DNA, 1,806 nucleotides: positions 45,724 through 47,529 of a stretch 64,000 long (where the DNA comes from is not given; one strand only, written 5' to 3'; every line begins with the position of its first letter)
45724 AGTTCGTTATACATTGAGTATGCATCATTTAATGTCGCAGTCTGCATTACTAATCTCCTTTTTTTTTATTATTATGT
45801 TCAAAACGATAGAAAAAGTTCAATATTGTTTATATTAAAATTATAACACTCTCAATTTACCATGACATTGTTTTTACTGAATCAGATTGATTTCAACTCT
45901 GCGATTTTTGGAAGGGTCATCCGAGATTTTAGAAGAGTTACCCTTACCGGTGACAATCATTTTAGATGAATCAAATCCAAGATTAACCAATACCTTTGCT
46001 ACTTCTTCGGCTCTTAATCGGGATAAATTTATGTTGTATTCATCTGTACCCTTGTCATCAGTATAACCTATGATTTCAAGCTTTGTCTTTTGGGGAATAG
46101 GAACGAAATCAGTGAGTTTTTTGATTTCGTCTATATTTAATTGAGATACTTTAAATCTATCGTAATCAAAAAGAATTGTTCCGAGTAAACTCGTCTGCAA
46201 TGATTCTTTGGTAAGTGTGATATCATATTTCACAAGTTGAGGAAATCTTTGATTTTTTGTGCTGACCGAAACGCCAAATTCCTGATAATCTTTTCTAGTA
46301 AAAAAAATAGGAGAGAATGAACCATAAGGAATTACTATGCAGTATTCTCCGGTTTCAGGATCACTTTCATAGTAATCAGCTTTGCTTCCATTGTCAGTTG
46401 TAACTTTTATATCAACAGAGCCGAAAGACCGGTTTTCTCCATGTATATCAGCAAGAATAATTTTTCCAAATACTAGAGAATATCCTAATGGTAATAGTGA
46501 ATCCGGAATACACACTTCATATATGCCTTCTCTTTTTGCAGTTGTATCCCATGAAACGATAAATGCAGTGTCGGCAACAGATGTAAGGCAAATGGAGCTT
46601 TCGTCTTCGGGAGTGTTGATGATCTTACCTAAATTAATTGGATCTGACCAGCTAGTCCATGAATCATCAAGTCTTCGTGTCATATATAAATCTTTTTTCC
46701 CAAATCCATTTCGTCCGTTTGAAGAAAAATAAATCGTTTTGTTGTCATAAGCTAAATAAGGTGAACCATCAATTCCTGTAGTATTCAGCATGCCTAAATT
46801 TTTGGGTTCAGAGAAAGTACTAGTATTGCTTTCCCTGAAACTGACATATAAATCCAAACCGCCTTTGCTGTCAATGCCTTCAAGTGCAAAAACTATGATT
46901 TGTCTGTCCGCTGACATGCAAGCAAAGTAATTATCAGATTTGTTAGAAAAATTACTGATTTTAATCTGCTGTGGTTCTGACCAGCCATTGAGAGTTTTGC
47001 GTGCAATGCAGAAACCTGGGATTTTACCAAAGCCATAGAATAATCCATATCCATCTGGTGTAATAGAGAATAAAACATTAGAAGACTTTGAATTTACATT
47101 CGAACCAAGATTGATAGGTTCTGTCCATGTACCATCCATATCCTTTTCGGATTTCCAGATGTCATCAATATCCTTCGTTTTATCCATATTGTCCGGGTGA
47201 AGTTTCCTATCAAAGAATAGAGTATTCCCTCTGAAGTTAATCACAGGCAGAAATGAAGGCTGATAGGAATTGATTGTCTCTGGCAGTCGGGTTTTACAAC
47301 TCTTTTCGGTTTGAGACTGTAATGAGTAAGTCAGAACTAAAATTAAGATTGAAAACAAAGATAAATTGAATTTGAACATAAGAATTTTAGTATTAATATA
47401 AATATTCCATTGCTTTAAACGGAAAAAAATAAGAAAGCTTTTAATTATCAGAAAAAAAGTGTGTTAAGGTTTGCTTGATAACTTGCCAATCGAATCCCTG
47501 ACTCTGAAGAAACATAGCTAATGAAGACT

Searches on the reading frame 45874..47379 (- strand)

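Call 70: search_protein_families(library=pfam, proteins=[window:45874-47379:-], max_evalue=0.00001)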
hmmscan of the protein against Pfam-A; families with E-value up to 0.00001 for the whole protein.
window:45874-47379:- (501 aa): 2 families
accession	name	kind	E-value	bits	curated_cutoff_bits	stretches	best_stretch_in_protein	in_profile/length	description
PF00691.25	OmpA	-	6.4e-15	55.7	27.2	1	403-495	1-95/98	OmpA family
PF07676.18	PD40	-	3.3e-10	40.1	20.9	1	197-233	4-38/38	WD40-like Beta Propeller Repeat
